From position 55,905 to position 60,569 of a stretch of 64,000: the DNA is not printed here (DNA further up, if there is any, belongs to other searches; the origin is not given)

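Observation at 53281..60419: Five-gene translationally coupled operon resembling a Sec-exported polymorphic lipase toxin with tandem paralogous immunity candidates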

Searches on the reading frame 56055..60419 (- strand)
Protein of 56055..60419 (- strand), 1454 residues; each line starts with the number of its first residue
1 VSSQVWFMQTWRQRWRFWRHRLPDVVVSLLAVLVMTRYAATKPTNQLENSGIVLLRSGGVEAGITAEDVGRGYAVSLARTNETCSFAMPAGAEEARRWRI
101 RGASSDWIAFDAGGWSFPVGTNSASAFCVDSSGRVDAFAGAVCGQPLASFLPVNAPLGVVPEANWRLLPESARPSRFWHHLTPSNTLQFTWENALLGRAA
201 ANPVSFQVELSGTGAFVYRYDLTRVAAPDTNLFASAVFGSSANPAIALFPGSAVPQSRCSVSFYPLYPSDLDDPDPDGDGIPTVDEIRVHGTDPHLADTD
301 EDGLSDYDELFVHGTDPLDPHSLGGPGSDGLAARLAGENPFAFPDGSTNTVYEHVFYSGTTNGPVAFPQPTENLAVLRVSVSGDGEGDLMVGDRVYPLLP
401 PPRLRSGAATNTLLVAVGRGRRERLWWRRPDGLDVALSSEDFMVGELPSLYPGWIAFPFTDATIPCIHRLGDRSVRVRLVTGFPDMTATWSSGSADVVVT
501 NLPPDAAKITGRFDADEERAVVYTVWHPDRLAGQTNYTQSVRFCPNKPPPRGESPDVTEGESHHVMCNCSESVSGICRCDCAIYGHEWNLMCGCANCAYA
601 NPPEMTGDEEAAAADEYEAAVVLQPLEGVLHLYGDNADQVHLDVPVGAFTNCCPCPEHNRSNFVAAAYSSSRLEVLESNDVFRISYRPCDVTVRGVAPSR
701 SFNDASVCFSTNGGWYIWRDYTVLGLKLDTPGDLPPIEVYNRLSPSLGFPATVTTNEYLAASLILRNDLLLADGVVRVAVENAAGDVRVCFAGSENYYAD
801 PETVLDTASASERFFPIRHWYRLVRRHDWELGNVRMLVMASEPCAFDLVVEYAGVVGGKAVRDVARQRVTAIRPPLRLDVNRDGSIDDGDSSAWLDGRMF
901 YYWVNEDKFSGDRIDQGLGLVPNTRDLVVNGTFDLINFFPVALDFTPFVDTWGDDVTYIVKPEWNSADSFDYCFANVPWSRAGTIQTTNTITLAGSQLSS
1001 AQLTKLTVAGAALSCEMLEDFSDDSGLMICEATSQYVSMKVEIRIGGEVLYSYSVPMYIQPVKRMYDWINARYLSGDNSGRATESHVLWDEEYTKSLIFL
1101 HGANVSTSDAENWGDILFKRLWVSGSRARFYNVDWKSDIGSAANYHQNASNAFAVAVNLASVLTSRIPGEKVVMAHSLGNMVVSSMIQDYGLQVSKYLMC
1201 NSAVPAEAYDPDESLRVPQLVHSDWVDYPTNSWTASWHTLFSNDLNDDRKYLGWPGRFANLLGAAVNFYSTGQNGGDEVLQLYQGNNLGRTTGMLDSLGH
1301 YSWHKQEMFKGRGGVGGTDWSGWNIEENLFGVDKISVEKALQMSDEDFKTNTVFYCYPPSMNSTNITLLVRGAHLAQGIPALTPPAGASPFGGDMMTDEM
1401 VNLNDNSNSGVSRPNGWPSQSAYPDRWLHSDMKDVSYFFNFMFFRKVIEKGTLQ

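Call 5: search_protein_families(library=pfam, proteins=[window:56055-60419:-], max_evalue=1)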
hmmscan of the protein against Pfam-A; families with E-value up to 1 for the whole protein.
window:56055-60419:- (1454 aa): 2 families
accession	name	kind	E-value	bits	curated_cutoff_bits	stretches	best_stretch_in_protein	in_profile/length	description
PF18884.5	TSP3_bac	-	2.4e-07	30.9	25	1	298-320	1-22/22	Bacterial TSP3 repeat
PF05990.18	DUF900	-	0.29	11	20.5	1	1093-1193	18-118/232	Alpha/beta hydrolase of unknown function (DUF900)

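Call 6: search_protein_families(library=ncbifam, proteins=[window:56055-60419:-], max_evalue=1)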
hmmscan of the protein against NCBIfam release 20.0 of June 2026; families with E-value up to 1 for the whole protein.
window:56055-60419:- (1454 aa): 1 family
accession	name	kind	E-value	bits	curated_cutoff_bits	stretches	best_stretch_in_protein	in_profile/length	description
NF033765.2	gliding_CglD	equivalog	0.077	10.7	400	1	275-330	177-238/1124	adventurous gliding motility lipoprotein CglD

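Call 7: find_homologous_proteins(query=window:56055-60419:-)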
Query window:56055-60419:- (1454 aa): 380 proteins with E <= 0.001 among 8000 candidates; the best 120 are listed.
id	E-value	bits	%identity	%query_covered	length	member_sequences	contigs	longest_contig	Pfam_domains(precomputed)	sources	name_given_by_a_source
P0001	0.0e+0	3423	100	100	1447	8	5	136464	PF18884.6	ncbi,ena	-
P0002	0.0e+0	3141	92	100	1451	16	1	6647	PF18884.6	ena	-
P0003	0.0e+0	3069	91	98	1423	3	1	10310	PF18884.6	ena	-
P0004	0.0e+0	2228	69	100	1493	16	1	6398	PF18884.6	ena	-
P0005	0.0e+0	2175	70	95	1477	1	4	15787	PF18884.6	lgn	-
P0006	0.0e+0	2167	70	95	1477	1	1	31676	PF18884.6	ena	-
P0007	0.0e+0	1834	59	100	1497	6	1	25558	-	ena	-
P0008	0.0e+0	1640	64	58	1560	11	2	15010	PF18884.6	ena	-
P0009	0.0e+0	1576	52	99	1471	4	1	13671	PF18884.6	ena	-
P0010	0.0e+0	1479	57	58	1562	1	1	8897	PF18884.6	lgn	-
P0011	0.0e+0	1479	57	58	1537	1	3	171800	PF18884.6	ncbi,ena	-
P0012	0.0e+0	1473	50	99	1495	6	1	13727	-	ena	-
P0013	0.0e+0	1433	51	96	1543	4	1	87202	PF18884.6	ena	-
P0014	0.0e+0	1423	46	35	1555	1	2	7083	-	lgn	-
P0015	0.0e+0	1402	50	96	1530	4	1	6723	PF18884.6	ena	-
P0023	0.0e+0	1277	45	97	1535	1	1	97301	-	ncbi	-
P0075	1.7e-261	889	39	89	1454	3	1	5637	PF18884.6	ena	-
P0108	4.6e-239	815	37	96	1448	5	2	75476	-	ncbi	-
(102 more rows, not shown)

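Call 11: find_encoding_contigs(protein=P0001, flank=10000, max_places=4)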
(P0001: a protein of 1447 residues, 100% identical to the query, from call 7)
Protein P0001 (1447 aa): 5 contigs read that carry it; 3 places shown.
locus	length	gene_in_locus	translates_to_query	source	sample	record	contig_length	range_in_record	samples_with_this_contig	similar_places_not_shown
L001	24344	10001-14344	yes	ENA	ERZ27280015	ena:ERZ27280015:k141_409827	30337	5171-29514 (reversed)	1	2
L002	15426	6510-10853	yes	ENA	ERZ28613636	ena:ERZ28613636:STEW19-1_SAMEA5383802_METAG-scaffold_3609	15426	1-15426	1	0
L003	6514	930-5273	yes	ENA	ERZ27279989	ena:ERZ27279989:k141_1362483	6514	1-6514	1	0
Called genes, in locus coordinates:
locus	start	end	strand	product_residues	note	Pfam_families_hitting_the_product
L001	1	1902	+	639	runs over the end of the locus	PF07715:Plug, PF00593:TonB_dep_Rec_b-barrel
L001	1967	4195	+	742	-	PF02518:HATPase_c, PF00204:DNA_gyraseB, PF01751:Toprim, PF00986:DNA_gyraseB_C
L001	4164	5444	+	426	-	PF00919:UPF0004, PF04055:Radical_SAM, PF18693:TRAM_2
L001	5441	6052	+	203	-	PF04055:Radical_SAM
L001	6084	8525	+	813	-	PF01624:MutS_I, PF05188:MutS_II, PF05192:MutS_III, PF05190:MutS_IV, PF00488:MutS_V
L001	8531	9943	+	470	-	PF04295:GD_AH_second, PF20629:GD_AH_C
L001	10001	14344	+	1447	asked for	PF18884:TSP3_bac (weak)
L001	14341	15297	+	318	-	-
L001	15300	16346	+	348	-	-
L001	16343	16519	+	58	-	-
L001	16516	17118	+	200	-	-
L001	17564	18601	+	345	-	PF13651:EcoRI_methylase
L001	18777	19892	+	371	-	PF03235:GmrSD_N, PF01844:HNH, PF14279:HNH_5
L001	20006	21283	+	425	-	PF00709:Adenylsucc_synt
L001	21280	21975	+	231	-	PF01148:CTP_transf_1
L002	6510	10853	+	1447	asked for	PF18884:TSP3_bac (weak)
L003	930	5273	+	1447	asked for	PF18884:TSP3_bac (weak)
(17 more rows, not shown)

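Call 12: find_encoding_contigs(protein=P0023, flank=8000, max_places=2)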
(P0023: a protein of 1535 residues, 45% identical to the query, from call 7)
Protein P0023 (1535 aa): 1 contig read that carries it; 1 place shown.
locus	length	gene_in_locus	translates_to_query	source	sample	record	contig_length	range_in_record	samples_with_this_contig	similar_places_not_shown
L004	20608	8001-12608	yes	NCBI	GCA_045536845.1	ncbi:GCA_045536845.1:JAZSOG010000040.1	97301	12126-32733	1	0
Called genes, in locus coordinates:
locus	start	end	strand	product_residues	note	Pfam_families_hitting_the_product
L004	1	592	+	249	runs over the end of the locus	PF01790:LGT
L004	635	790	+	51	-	-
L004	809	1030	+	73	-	-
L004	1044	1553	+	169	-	PF07811:TadE (weak)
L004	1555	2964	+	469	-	PF13400:Tad (weak)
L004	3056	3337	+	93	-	-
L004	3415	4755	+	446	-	-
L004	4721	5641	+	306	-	-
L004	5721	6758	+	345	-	PF01321:Creatinase_N, PF00557:Peptidase_M24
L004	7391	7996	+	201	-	-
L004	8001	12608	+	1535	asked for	-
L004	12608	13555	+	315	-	-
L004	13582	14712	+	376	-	-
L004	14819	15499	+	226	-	PF02142:MGS, PF01808:AICARFT_IMPCHas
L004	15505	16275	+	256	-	-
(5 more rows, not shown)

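Call 13: find_encoding_contigs(protein=P0108, flank=8000, max_places=2)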
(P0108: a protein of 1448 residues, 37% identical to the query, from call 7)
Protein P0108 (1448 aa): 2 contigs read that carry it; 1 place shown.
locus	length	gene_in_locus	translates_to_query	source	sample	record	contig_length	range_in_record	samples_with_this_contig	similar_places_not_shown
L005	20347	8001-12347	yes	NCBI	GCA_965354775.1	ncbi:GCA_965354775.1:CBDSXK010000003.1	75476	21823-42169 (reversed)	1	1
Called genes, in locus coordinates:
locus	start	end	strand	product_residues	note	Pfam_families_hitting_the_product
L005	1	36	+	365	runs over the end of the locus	PF13685:Fe-ADH_2 (weak), PF01761:DHQ_synthase, PF24621:DHQS_C (faint)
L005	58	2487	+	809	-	PF07244:POTRA, PF01103:Omp85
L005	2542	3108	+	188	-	PF03938:OmpH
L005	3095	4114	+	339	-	PF25087:GMPPB_C (faint), PF04613:LpxD, PF00132:Hexapep, PF25084:LbH_EIF2B (faint), PF00132:Hexapep (weak)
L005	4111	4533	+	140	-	PF01220:DHquinase_II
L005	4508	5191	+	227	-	PF04973:NMN_transporter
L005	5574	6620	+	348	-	PF13651:EcoRI_methylase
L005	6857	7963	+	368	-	PF03235:GmrSD_N, PF01844:HNH, PF14279:HNH_5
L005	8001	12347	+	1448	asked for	-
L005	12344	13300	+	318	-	-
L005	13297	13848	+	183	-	-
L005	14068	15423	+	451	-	PF00149:Metallophos, PF12850:Metallophos_2 (faint)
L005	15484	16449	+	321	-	PF13793:Pribosyltran_N, PF00156:Pribosyltran, PF14572:Pribosyl_synth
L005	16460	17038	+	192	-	PF01195:Pept_tRNA_hydro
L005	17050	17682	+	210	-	PF00677:Lum_binding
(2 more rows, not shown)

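Call 14: find_encoding_contigs(protein=P0011, flank=8000, max_places=2)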
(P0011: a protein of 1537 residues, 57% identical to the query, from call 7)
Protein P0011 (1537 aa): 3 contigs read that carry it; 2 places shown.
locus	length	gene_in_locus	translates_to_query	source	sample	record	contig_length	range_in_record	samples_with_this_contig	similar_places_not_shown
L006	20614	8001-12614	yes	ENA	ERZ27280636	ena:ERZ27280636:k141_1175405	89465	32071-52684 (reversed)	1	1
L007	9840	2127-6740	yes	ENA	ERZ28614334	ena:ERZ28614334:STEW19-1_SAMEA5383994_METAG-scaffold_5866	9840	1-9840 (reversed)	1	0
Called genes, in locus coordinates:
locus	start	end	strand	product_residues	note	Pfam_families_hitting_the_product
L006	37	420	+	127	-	-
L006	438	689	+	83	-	-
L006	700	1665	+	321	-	-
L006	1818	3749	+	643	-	PF02518:HATPase_c (weak), PF13589:HATPase_c_3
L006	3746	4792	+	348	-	PF06067:DUF932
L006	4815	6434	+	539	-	PF04326:SLFN_AlbA_2, PF13749:HATPase_c_4, PF13412:HTH_24 (weak)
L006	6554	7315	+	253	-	PF13391:HNH_2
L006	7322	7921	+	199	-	-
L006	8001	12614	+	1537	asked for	PF18884:TSP3_bac (weak)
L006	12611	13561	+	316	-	-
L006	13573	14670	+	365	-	-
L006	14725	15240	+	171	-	PF02525:Flavodoxin_2, PF03358:FMN_red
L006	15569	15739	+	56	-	PF13237:Fer4_10 (weak), PF00037:Fer4 (weak), PF12838:Fer4_7 (weak), PF13187:Fer4_9 (weak), PF25160:LdpA_Fe-S-bd (weak), PF12797:Fer4_2 (weak), PF00037:Fer4, PF12837:Fer4_6 (weak), +4 more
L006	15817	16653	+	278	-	PF11449:ArsP_2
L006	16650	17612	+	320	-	PF03631:Virul_fac_BrkB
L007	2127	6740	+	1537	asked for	PF18884:TSP3_bac (weak)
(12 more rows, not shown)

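Call 31: find_related_loci(query=A2, collection=genome_contigs, flank=6000)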
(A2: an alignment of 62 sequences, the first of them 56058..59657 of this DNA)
Query A2 (1200 aa) in genome_contigs; peptide patterns used: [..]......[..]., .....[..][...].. (x = any residue, [..] = any of these).
339 stretches matched a pattern; 332 encode a relative of the query (tblastn E <= 1e-3); the best 80 are kept; 78 distinct loci.
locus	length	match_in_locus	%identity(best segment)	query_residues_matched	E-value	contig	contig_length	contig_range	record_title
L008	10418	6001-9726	64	1-1197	0e+0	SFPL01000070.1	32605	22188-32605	MAG: Lentisphaeraceae bacterium isolate W3P31.013 Contig18138, whole genome shotgun sequence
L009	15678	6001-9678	53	1-1200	0e+0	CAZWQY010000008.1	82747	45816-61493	MAG TPA_asm: uncultured Lentisphaeraceae bacterium isolate binchicken_co370_218 genome assembly, contig: NODE_419_length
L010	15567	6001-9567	48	1-1200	0e+0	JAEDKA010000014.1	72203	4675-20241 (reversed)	MAG: Kiritimatiellae bacterium isolate MAG202 NODE_156_length_72203_cov_25.857487, whole genome shotgun sequence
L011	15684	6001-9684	47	1-1190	0e+0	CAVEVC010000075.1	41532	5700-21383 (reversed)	Clostridiales bacterium CCNA10 isolate H07615-L1_cleanbin_000051 genome assembly, contig: Spades_H07615-L1_contig_520, w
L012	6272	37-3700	49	1-1200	0e+0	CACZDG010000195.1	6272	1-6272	uncultured bacterium isolate RUG12514 genome assembly, contig: RUG12514_asm_195, whole genome shotgun sequence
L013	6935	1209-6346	48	6-1200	0e+0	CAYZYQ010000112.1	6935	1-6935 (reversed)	MAG TPA_asm: uncultured Lentisphaeraceae bacterium isolate binchicken_co370_247 genome assembly, contig: NODE_9373_lengt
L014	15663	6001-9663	48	1-1200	0e+0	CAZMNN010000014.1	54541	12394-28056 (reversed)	MAG TPA_asm: uncultured Lentisphaeraceae bacterium isolate binchicken_co370_263 genome assembly, contig: NODE_786_length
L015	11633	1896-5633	46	1-1200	0e+0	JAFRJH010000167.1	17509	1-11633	MAG: Kiritimatiellae bacterium isolate RGIG2521 Goat_Jejunum-4__c137865, whole genome shotgun sequence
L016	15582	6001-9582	45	1-1200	0e+0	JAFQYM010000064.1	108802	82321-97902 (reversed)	MAG: Kiritimatiellae bacterium isolate RGIG2266 Goat_Duodenum-3__c771, whole genome shotgun sequence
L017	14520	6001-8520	57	361-1200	0e+0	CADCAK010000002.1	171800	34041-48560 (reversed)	uncultured bacterium isolate RUG14463 genome assembly, contig: RUG14463_asm_2, whole genome shotgun sequence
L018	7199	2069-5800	44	1-1200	0e+0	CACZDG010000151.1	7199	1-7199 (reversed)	uncultured bacterium isolate RUG12514 genome assembly, contig: RUG12514_asm_151, whole genome shotgun sequence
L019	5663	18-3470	45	74-1200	0e+0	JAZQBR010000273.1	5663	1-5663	MAG: Kiritimatiellia bacterium isolate T1900044640_TS20190106.MAGScoT_cleanbin_000021 SGB_1239_k141_283899, whole genome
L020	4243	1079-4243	48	1-1011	0e+0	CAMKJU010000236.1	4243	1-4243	MAG: uncultured Lentisphaerae bacterium isolate SRR12081301_bin.91_metaWRAP_v1.3_MAG genome assembly, contig: ERZ1228976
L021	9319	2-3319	44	104-1200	0e+0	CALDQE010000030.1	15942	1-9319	MAG TPA_asm: uncultured Verrucomicrobia bacterium isolate SRR6425821_bin.29_CONCOCT_v1.1_MAG genome assembly, contig: ER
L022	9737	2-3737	55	22-1200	0e+0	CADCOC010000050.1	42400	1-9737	uncultured bacterium isolate RUG14821 genome assembly, contig: RUG14821_asm_50, whole genome shotgun sequence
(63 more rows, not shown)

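Call 34: find_encoding_contigs(protein=P0006, flank=10000, max_places=2)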
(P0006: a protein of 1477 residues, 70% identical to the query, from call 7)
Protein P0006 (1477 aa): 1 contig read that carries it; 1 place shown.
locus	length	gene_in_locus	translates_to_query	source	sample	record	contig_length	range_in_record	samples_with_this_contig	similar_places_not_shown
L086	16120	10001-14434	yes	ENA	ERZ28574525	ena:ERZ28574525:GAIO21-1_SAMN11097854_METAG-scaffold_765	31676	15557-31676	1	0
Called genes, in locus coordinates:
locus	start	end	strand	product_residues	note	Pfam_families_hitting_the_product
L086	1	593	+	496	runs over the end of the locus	PF02321:OEP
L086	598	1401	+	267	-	PF08666:SAF (weak), PF16976:RcpC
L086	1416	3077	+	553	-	PF16697:Yop-YscD_cpl, PF00498:FHA, PF00437:T2SSE, PF27713:UCP018868 (weak)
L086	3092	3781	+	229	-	PF00482:T2SSF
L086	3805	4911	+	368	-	PF00005:ABC_tran, PF13304:AAA_21 (faint), PF08402:TOBE_2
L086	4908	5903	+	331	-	PF00528:BPD_transp_1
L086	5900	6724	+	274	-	PF00528:BPD_transp_1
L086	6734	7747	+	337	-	PF05496:RuvB_N, PF00004:AAA, PF07728:AAA_5 (weak), PF17864:AAA_lid_4, PF05491:WHD_RuvB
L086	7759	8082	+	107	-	-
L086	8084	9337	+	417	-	PF01595:CNNM, PF00571:CBS (faint), PF03471:CorC_HlyC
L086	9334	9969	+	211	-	PF01595:CNNM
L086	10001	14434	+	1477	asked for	PF18884:TSP3_bac (weak)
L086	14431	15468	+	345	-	-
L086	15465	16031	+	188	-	-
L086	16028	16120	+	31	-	?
